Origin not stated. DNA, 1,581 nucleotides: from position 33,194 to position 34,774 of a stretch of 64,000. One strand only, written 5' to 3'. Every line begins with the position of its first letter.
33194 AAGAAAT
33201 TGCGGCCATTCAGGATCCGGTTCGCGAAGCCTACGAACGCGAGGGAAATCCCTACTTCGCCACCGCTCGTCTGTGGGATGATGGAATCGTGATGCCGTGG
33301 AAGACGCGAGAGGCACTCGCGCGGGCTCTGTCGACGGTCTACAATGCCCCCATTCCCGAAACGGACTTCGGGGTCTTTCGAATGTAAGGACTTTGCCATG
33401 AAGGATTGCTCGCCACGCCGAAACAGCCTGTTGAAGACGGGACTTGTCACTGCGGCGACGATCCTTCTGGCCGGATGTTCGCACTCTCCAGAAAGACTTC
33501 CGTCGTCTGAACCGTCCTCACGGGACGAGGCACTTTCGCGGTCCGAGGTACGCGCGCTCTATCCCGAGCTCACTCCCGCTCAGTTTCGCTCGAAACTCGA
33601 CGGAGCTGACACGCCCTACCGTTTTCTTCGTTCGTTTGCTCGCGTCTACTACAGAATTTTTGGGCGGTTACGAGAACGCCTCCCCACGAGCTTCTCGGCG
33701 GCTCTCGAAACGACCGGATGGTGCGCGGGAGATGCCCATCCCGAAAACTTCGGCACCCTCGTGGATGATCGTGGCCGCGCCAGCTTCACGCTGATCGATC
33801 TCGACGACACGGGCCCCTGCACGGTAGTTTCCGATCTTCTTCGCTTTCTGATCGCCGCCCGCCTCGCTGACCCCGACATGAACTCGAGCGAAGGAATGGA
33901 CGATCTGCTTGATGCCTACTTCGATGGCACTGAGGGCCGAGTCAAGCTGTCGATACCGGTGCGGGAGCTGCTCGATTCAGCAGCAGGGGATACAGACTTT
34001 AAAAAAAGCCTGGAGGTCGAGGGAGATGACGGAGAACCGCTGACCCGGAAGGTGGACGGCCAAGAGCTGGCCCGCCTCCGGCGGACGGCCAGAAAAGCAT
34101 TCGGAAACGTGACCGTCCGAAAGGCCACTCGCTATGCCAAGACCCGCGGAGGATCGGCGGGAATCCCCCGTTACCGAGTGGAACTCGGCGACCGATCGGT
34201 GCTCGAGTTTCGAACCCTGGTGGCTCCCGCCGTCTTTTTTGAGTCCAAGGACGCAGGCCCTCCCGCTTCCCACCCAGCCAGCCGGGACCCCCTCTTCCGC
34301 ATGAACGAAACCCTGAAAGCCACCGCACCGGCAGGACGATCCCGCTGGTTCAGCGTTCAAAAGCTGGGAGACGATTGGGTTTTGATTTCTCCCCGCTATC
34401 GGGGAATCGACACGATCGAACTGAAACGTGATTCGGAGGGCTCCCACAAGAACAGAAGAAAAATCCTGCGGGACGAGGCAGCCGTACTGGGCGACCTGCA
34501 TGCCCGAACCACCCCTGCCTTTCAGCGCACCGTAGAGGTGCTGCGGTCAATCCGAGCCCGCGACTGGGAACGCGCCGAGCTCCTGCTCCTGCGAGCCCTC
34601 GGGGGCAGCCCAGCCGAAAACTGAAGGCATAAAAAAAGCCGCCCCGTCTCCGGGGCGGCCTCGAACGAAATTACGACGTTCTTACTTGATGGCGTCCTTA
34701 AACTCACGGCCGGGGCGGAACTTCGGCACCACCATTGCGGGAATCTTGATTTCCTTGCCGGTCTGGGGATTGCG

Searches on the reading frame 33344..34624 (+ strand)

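Call 79: search_protein_families(library=pfam, proteins=[window:33344-34624:+], max_evalue=0.00001)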
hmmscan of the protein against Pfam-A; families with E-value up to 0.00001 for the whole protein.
window:33344-34624:+ (426 aa): 1 family
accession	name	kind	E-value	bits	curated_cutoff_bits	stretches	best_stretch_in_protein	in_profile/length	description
PF10009.15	DUF2252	-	1.4e-11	44.5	22.3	1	88-181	14-98/392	Uncharacterized protein conserved in bacteria (DUF2252)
